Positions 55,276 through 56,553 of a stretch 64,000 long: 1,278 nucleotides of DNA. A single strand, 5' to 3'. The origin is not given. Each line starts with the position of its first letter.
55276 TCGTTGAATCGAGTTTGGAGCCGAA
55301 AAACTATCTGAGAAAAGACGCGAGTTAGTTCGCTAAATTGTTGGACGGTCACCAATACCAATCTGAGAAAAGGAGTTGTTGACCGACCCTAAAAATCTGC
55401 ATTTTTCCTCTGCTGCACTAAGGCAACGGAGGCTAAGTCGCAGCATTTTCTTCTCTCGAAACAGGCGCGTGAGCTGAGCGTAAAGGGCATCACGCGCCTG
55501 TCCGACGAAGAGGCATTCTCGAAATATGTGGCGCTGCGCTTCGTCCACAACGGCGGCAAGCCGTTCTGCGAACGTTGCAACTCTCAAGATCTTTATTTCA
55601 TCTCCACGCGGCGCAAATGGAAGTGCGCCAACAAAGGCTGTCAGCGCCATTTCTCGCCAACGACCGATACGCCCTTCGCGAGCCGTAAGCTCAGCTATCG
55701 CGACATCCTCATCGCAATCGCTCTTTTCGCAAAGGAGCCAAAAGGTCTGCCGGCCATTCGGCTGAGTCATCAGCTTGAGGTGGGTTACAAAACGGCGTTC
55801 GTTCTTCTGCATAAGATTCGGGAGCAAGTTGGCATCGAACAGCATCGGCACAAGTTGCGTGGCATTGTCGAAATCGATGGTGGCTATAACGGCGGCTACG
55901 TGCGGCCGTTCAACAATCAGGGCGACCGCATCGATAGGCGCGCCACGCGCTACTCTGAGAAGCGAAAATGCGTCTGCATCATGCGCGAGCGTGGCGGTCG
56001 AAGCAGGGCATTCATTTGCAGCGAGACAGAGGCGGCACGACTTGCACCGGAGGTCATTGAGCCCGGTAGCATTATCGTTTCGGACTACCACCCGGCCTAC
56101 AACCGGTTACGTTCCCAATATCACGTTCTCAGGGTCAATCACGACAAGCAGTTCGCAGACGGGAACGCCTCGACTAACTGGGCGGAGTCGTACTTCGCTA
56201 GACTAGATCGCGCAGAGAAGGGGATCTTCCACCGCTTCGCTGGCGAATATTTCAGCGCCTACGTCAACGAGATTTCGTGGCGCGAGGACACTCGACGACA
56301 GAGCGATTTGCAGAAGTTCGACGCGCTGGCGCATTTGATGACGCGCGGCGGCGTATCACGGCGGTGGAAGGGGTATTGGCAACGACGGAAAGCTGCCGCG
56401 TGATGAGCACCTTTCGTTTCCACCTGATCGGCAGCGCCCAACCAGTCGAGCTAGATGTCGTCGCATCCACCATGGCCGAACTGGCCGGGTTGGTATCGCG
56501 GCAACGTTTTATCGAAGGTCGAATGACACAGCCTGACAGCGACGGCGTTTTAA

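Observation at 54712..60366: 5.6-kb IS1595-type transposon with eight passenger ORFs inserted at the CCA end of tRNA-Arg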

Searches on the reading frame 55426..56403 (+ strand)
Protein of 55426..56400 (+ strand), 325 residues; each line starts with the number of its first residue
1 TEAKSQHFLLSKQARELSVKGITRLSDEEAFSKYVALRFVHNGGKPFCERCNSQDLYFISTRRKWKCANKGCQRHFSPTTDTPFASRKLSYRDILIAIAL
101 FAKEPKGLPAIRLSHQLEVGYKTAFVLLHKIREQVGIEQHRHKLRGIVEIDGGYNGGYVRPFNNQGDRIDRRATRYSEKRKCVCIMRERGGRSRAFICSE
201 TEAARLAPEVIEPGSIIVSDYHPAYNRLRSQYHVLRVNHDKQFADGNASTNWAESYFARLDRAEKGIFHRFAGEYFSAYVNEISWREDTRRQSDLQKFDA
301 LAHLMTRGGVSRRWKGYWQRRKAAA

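Call 5: search_protein_families(library=pfam, proteins=[window:55528-56403:+], max_evalue=0.1)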
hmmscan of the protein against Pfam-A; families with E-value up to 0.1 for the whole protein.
window:55528-56403:+ (291 aa): 2 families
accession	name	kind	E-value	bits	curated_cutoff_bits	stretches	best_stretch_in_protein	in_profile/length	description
PF12762.13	DDE_Tnp_IS1595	-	2.8e-34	118.8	27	1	109-254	1-153/153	ISXO2-like transposase domain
PF12760.12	Zn_ribbon_IS1595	-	7.7e-05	23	25.4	1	10-40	17-45/46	Transposase zinc-ribbon domain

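Call 11: find_encoding_contigs(protein=window:55528-56403:+, flank=8000, max_places=10)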
Protein window:55528-56403:+ (291 aa): 3 contigs read that carry it; 2 places shown.
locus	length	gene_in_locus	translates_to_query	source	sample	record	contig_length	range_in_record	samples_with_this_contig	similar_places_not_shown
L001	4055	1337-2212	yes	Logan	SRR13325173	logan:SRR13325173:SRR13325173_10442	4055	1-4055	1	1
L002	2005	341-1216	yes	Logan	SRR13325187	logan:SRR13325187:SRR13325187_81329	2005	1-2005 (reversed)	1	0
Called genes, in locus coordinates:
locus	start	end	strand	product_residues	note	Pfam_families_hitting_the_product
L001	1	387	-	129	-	?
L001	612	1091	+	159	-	-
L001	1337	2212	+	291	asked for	PF12762:DDE_Tnp_IS1595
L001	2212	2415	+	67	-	-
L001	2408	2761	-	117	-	-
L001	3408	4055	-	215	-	?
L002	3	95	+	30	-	?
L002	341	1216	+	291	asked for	PF12762:DDE_Tnp_IS1595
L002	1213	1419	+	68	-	-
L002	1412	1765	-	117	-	-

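Call 27: search_protein_families(library=ncbifam, proteins=[window:55528-56403:+], max_evalue=0.1)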
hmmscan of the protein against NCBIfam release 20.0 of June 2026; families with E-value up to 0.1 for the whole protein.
window:55528-56403:+ (291 aa): 1 family
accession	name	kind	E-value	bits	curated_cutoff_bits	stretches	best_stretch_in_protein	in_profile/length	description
NF033547.1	transpos_IS1595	equivalog_domain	4.9e-38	131.1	75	1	53-256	2-215/215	IS1595 family transposase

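Call 29: find_homologous_proteins(query=window:55528-56403:+, max_evalue=1e-10)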
Query window:55528-56403:+ (291 aa): 1041 proteins with E <= 1e-10 among 1666 candidates; the best 120 are listed.
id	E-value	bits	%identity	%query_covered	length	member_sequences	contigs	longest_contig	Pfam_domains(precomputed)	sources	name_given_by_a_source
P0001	1.5e-198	676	100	100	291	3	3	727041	PF12762.14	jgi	-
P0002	2.9e-158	544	80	100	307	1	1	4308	PF12760.13,PF12762.14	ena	-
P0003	9.1e-152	522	77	100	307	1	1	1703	PF12760.13,PF12762.14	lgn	-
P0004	8.1e-151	519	78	100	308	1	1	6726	PF12760.13,PF12762.14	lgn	-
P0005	5.2e-145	500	74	100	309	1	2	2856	PF12760.13,PF12762.14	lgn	-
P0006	8.7e-144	496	71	100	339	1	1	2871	PF12760.13,PF12762.14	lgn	-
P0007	1.3e-142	492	73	100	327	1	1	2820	PF12760.13,PF12762.14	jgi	jgi:transposase-like protein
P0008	9.8e-142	490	74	100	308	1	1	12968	PF12760.13,PF12762.14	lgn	-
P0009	1.1e-141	489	72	100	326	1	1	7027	PF12760.13,PF12762.14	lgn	-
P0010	1.9e-141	489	76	98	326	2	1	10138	PF12760.13,PF12762.14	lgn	-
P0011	7.5e-140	483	75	95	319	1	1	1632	PF12760.13,PF12762.14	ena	-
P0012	2.0e-138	479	71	100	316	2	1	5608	PF12760.13,PF12762.14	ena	-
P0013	2.7e-138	478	73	100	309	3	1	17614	PF12760.13,PF12762.14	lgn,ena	-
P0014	1.4e-131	456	67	100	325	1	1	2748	PF12760.13,PF12762.14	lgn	-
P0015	6.4e-129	447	67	100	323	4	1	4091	PF12760.13,PF12762.14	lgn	-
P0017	3.8e-118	412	64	98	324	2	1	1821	PF12760.13,PF12762.14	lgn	-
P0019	1.5e-108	381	59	100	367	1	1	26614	PF12760.13,PF12762.14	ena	-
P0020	2.6e-108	380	69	88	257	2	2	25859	PF12762.14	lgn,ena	-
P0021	8.2e-108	378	58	100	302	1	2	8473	PF12760.13,PF12762.14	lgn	-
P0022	2.4e-106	373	60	99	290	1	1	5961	PF12760.13,PF12762.14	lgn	-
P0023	1.4e-105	371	57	100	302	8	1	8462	PF12760.13,PF12762.14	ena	-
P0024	2.7e-105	370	58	99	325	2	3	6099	PF12760.13,PF12762.14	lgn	-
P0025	5.4e-105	369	58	100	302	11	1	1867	PF12760.13,PF12762.14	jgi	jgi:transposase-like protein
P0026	1.0e-104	368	58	99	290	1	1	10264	PF12760.13,PF12762.14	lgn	-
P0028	1.4e-103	364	57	100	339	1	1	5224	PF12760.13,PF12762.14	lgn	-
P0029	3.3e-103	363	57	100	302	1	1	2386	PF12760.13,PF12762.14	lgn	-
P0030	3.8e-103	363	57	100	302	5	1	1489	PF12760.13,PF12762.14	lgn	-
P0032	6.5e-103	362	57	100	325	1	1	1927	PF12760.13,PF12762.14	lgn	-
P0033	1.8e-102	361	56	100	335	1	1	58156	PF12760.13,PF12762.14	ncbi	ncbi:MAG: IS1595 family transposase [Novosphingobium sp.]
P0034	2.4e-101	357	57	100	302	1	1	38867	PF12760.13,PF12762.14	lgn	-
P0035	7.5e-100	352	56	100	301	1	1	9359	PF12760.13,PF12762.14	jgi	jgi:hypothetical protein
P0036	1.4e-99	351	56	99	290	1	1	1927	PF12760.13,PF12762.14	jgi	-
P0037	1.7e-99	351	55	99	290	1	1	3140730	PF12760.13,PF12762.14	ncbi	-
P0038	2.1e-99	351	57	100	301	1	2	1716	PF12760.13,PF12762.14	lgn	-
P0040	1.1e-98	348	56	100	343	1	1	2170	PF12760.13,PF12762.14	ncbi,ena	-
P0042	3.0e-97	344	54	99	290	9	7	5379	PF12760.13,PF12762.14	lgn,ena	-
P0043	7.1e-97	342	54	100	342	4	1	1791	PF12760.13,PF12762.14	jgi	jgi:hypothetical protein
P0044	8.4e-97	342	54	99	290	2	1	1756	PF12760.13,PF12762.14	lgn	-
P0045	1.3e-96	341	55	100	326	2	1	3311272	PF12760.13,PF12762.14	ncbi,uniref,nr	ncbi:IS1595 family transposase [Erythrobacter sp. KY5]|uniref:IS1595 family transposase n=1 Tax=Eryt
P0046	1.4e-96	341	55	100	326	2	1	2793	PF12760.13,PF12762.14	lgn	-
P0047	2.0e-96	341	54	100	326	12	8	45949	PF12760.13,PF12762.14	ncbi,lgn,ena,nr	ncbi:MAG: IS1595 family transposase [Novosphingobium sp.]|nr:IS1595 family transposase [Novosphingob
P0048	2.6e-96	340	54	100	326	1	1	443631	PF12760.13,PF12762.14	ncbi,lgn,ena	-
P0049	1.7e-95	338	54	100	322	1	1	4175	PF12760.13,PF12762.14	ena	-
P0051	5.7e-95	336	53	100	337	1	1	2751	PF12760.13,PF12762.14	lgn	-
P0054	1.3e-92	328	52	99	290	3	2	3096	PF12760.13,PF12762.14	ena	-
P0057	5.4e-91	323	52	99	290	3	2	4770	PF12760.13,PF12762.14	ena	-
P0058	6.2e-91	323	52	100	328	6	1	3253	PF12760.13,PF12762.14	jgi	jgi:transposase-like protein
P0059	9.7e-91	322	53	99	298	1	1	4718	PF12760.13,PF12762.14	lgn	-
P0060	1.1e-89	319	51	99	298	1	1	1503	PF12760.13,PF12762.14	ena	-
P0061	3.7e-87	310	51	100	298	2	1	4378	PF12760.13,PF12762.14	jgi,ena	-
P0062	3.8e-85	304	51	100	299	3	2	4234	PF12760.13,PF12762.14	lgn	-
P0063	2.0e-83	298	51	100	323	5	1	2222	PF12760.13,PF12762.14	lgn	-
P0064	6.6e-83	296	50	100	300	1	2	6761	PF12760.13,PF12762.14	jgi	jgi:transposase-like protein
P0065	1.9e-82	295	74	60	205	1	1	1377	PF12760.13,PF12762.14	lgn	-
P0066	1.9e-82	295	49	100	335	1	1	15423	PF12760.13,PF12762.14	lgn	-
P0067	4.2e-82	294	49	100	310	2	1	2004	PF12760.13,PF12762.14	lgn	-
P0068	6.8e-82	293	51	100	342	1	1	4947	PF12760.13,PF12762.14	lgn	-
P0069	7.1e-82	293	51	100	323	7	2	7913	PF12760.13,PF12762.14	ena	-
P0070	8.7e-82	293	50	100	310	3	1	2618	PF12760.13,PF12762.14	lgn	-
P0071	1.8e-81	292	50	100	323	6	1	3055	PF12760.13,PF12762.14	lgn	-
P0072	2.4e-81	291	50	99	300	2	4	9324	PF12760.13,PF12762.14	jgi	jgi:transposase-like protein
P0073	3.8e-81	291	50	99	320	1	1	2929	PF12760.13,PF12762.14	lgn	-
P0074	5.4e-81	290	50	99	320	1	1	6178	PF12760.13,PF12762.14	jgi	jgi:transposase-like protein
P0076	2.6e-80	288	48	98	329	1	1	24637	PF12760.13,PF12762.14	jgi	jgi:transposase-like protein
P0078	7.2e-80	286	48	99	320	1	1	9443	PF12760.13,PF12762.14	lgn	-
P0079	7.4e-80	286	50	99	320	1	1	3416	PF12760.13,PF12762.14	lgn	-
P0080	1.2e-79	286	49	100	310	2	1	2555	PF12760.13,PF12762.14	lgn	-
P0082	1.3e-79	286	48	98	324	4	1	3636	PF12760.13,PF12762.14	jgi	jgi:transposase-like protein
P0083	1.3e-79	286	51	99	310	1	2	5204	PF12760.13,PF12762.14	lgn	-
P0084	1.5e-79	285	48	99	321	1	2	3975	PF12760.13,PF12762.14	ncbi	-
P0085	3.9e-79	284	48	100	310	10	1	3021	PF12760.13,PF12762.14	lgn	-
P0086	4.3e-79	284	49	99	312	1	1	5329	PF12760.13,PF12762.14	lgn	-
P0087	4.5e-79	284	49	98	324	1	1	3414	PF12760.13,PF12762.14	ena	-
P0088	5.0e-79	284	50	100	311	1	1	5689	PF12760.13,PF12762.14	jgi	jgi:hypothetical protein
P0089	8.0e-79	283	50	100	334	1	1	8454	PF12760.13,PF12762.14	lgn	-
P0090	1.5e-78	282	46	100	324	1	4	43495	PF12760.13,PF12762.14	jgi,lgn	jgi:transposase-like protein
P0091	1.9e-78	282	49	99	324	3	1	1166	PF12760.13,PF12762.14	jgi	jgi:transposase-like protein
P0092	1.9e-78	282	50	99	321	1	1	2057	PF12760.13,PF12762.14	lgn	-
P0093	4.9e-78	280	50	98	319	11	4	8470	PF12760.13,PF12762.14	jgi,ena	-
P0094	5.2e-78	280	47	99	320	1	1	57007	PF12760.13,PF12762.14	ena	-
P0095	8.9e-78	280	48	98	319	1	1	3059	PF12760.13,PF12762.14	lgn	-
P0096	1.6e-77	279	47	100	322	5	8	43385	PF12760.13,PF12762.14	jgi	jgi:transposase-like protein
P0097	1.9e-77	279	50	98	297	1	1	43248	PF12760.13,PF12762.14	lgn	-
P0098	2.1e-77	278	48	99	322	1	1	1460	PF12760.13,PF12762.14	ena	-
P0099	2.4e-77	278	47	99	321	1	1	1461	PF12760.13,PF12762.14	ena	-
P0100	3.3e-77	278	48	98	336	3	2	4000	PF12760.13,PF12762.14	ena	-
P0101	4.1e-77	277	49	100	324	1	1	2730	PF12760.13,PF12762.14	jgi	jgi:transposase-like protein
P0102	6.6e-77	277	48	99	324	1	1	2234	PF12760.13,PF12762.14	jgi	-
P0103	6.7e-77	277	49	99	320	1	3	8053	PF12760.13,PF12762.14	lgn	-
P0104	1.0e-76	276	47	98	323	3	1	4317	PF12760.13,PF12762.14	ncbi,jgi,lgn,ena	jgi:transposase-like protein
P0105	1.1e-76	276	48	99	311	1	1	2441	PF12760.13,PF12762.14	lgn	-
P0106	1.3e-76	276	46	99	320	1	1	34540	PF12760.13,PF12762.14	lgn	-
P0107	1.6e-76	276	49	98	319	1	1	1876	PF12760.13,PF12762.14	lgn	-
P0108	1.6e-76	275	47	98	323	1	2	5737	PF12760.13,PF12762.14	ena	-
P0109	1.6e-76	275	48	100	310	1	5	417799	PF12760.13,PF12762.14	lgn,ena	-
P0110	2.4e-76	275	48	98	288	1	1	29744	PF12760.13,PF12762.14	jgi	jgi:hypothetical protein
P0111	2.5e-76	275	46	100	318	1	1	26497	PF12760.13,PF12762.14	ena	-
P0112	2.5e-76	275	49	100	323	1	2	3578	PF12760.13,PF12762.14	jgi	jgi:hypothetical protein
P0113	2.9e-76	275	47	98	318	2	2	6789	PF12760.13,PF12762.14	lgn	-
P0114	3.5e-76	274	48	99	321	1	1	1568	PF12760.13,PF12762.14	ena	-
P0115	3.7e-76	274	47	98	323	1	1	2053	PF12760.13,PF12762.14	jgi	jgi:transposase-like protein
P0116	3.9e-76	274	48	100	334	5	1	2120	PF12760.13,PF12762.14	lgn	-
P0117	4.3e-76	274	48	98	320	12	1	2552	PF12760.13,PF12762.14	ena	-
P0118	4.8e-76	274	49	98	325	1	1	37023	PF12760.13,PF12762.14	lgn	-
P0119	5.7e-76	274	46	100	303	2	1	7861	PF12760.13,PF12762.14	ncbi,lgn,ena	-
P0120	6.1e-76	274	49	98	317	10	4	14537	PF12760.13,PF12762.14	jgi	jgi:transposase-like protein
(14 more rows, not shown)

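Call 32: find_related_loci(query=A1, collection=genome_contigs, flank=10000)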
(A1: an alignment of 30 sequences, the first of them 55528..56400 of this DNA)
Query A1 (291 aa) in genome_contigs; peptide patterns used: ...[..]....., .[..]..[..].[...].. (x = any residue, [..] = any of these).
600 stretches matched a pattern (row limit reached: there are more); 563 encode a relative of the query (tblastn E <= 1e-3); the best 80 are kept; 80 distinct loci.
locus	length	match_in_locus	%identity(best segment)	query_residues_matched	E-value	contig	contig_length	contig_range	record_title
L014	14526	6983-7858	56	1-291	1e-106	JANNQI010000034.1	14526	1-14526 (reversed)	MAG: Sphingomonadales bacterium isolate SOY_31_metabat_473 SOY_31_k141_2624923, whole genome shotgun sequence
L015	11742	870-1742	55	2-291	2e-104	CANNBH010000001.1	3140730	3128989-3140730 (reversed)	uncultured Erythrobacter sp. isolate 4-2072.fasta genome assembly, contig: NODE_1, whole genome shotgun sequence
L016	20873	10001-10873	55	2-291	1e-100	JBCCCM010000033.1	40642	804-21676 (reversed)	MAG: Pseudomonadota bacterium isolate P01_A01_bin.6 k141_1314613_length_40642_cov_29.3965, whole genome shotgun sequence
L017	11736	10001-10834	51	2-277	4e-89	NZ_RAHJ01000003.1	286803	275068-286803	Tsuneonella suprasediminis strain Ery12 298, whole genome shotgun sequence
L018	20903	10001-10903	49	1-291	1e-88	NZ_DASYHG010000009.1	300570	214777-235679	MAG: Sphingopyxis sp. isolate SMAG_U4234 k141_5544, whole genome shotgun sequence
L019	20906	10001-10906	47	1-291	4e-87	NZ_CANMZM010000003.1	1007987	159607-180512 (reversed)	Uncultured Erythrobacter sp. isolate 2-490-G.fasta NODE_3, whole genome shotgun sequence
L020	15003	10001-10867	46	2-290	1e-82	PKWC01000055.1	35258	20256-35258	MAG: Alphaproteobacteria bacterium isolate palsa_914 73.20120500_P32.15_contig_1547, whole genome shotgun sequence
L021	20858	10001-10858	46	2-285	3e-82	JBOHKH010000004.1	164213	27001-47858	MAG: Rhizomicrobium sp. isolate SE1507_metabat2.bin.11 NODE_23_length_164213_cov_5.108705, whole genome shotgun sequence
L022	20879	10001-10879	47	1-291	1e-81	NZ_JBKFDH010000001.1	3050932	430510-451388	Erythrobacter sp. W302b 1, whole genome shotgun sequence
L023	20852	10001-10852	49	3-286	6e-80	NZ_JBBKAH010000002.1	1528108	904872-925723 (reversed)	Pelagibius sp. 7325 Scaffold1_2, whole genome shotgun sequence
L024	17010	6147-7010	48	3-290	7e-80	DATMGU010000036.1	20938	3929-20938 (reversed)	MAG TPA_asm: Stellaceae bacterium isolate SMAG_U13497 k141_2160758, whole genome shotgun sequence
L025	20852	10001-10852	47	3-286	1e-77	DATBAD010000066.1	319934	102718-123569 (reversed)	MAG TPA_asm: Xanthobacteraceae bacterium isolate SMAG_U5722 k141_112328, whole genome shotgun sequence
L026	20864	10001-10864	46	2-289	1e-77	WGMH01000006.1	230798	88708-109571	MAG: Alphaproteobacteria bacterium isolate RI_492 c_000000070732, whole genome shotgun sequence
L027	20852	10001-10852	47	3-286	3e-77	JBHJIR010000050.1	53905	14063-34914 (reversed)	MAG: Kiloniellaceae bacterium isolate pac_S11C2811 S11Ck141_1354439, whole genome shotgun sequence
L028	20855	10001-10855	46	2-286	4e-77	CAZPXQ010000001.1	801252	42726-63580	MAG TPA_asm: uncultured Sphingomonadales bacterium isolate SRP141376_co4_193 genome assembly, contig: NODE_3_length_8012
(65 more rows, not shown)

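Call 40: find_related_loci(query=window:55528-56400:+, collection=metagenome_contigs, flank=8000)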
Query window:55528-56400:+ (291 aa) in metagenome_contigs; peptide patterns used: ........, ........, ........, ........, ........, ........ (x = any residue, [..] = any of these).
142 stretches matched a pattern; 20 encode a relative of the query (tblastn E <= 1e-3); 20 distinct loci.
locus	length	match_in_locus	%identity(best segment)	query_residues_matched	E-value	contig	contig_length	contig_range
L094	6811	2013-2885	55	1-290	4e-104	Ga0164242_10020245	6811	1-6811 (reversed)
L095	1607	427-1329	50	3-290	1e-93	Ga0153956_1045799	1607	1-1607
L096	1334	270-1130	47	2-288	5e-83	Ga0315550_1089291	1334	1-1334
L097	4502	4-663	56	72-290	3e-77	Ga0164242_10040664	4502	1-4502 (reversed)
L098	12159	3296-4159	43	2-289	4e-75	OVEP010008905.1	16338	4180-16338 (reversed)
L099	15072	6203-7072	45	2-289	6e-75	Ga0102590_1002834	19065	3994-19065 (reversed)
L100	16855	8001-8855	45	2-286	1e-74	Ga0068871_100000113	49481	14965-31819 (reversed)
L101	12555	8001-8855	45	2-286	1e-74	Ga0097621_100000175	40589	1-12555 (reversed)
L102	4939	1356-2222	43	1-286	4e-66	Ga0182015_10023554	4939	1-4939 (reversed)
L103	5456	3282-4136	41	3-286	9e-64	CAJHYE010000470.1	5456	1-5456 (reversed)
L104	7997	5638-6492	41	3-286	4e-63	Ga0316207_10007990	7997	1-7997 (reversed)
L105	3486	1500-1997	39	123-286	6e-31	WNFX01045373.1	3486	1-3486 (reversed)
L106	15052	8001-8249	47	203-285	1e-19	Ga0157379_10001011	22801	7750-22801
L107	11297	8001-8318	40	181-286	8e-19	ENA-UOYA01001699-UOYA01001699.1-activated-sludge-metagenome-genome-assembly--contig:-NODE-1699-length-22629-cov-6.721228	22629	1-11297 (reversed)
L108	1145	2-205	51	222-289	1e-16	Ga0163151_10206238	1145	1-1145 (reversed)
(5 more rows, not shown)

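Call 41: find_encoding_contigs(protein=P0004, flank=10000, max_places=3)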
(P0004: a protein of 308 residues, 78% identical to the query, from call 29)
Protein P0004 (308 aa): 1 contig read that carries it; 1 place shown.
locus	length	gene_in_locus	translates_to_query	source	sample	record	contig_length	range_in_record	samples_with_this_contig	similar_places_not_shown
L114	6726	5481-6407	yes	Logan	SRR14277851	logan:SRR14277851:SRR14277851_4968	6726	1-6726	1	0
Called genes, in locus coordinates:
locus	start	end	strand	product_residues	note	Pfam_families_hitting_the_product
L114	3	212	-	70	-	?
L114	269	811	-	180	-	PF05838:Glyco_hydro_108, PF09374:PG_binding_3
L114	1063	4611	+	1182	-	PF00089:Trypsin (faint), PF03797:Autotransporter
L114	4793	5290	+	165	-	-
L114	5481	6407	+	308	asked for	PF12760:Zn_ribbon_IS1595, PF12762:DDE_Tnp_IS1595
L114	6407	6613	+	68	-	-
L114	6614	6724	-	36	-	?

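Call 42: find_encoding_contigs(protein=P0008, flank=10000, max_places=3)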
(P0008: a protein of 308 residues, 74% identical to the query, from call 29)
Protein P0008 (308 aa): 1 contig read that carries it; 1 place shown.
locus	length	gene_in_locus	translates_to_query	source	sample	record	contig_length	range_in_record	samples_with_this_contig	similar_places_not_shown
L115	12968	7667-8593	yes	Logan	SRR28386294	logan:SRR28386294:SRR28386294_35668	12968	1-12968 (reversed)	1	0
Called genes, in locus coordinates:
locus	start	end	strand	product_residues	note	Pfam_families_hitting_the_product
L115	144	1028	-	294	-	PF10108:DNA_pol_B_exo2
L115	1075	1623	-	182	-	-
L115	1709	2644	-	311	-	PF00004:AAA, PF13401:AAA_22 (faint)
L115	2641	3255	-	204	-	-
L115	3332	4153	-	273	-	PF10108:DNA_pol_B_exo2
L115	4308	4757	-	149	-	-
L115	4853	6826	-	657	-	-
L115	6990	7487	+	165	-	-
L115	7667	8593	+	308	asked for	PF12760:Zn_ribbon_IS1595, PF12762:DDE_Tnp_IS1595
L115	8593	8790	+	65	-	-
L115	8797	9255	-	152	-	-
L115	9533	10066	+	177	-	-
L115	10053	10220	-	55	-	-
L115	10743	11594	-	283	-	PF25678:DUF7946, PF25679:DUF7947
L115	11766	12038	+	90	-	-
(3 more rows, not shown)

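Call 43: find_encoding_contigs(protein=P0010, flank=10000, max_places=3)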
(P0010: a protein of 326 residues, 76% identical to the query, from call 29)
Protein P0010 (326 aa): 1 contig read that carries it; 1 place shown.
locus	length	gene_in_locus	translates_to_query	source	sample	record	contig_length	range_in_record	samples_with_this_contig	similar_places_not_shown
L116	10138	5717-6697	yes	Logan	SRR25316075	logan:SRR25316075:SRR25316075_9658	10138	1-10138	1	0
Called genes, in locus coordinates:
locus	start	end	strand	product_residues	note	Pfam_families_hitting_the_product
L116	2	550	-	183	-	?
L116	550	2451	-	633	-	PF02705:K_trans, PF22776:K_trans_C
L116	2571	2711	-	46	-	-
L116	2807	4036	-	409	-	PF06965:Na_H_antiport_1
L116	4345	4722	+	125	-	-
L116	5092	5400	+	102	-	-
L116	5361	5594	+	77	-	-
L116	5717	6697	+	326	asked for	PF12760:Zn_ribbon_IS1595, PF12762:DDE_Tnp_IS1595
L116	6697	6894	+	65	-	-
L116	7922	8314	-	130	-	PF18812:PBECR3 (weak)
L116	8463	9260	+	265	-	-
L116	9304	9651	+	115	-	-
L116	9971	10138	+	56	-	?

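Call 44: find_encoding_contigs(protein=P0013, flank=10000, max_places=3)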
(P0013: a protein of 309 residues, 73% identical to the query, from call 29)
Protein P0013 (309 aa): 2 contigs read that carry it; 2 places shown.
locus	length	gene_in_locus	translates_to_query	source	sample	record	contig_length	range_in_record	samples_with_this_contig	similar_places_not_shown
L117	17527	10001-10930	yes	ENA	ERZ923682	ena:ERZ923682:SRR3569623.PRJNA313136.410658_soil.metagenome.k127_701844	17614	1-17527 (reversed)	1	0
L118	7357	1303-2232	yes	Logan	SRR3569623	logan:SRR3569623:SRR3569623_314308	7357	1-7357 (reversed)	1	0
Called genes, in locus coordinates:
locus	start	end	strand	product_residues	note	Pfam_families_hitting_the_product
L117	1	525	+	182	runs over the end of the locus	PF11969:DcpS_C (weak), PF01230:HIT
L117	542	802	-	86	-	PF19447:DUF5985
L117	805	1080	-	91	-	PF19447:DUF5985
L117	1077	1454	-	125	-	-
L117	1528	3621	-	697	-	PF00072:Response_reg, PF08447:PAS_3, PF00512:HisKA, PF02518:HATPase_c, PF00072:Response_reg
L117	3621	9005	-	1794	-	PF00672:HAMP, PF18947:HAMP_2, PF00672:HAMP, PF18947:HAMP_2, PF00672:HAMP, PF18947:HAMP_2, PF00672:HAMP, PF18947:HAMP_2, +20 more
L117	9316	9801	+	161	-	-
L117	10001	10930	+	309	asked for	PF12760:Zn_ribbon_IS1595, PF12762:DDE_Tnp_IS1595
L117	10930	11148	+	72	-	-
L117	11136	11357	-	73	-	-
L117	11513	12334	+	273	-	-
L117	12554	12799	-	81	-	-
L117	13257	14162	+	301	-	PF01972:SDH_protease, PF25145:NfeD1b_N (weak)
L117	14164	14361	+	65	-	-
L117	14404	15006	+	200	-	-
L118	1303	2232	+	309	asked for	PF12760:Zn_ribbon_IS1595, PF12762:DDE_Tnp_IS1595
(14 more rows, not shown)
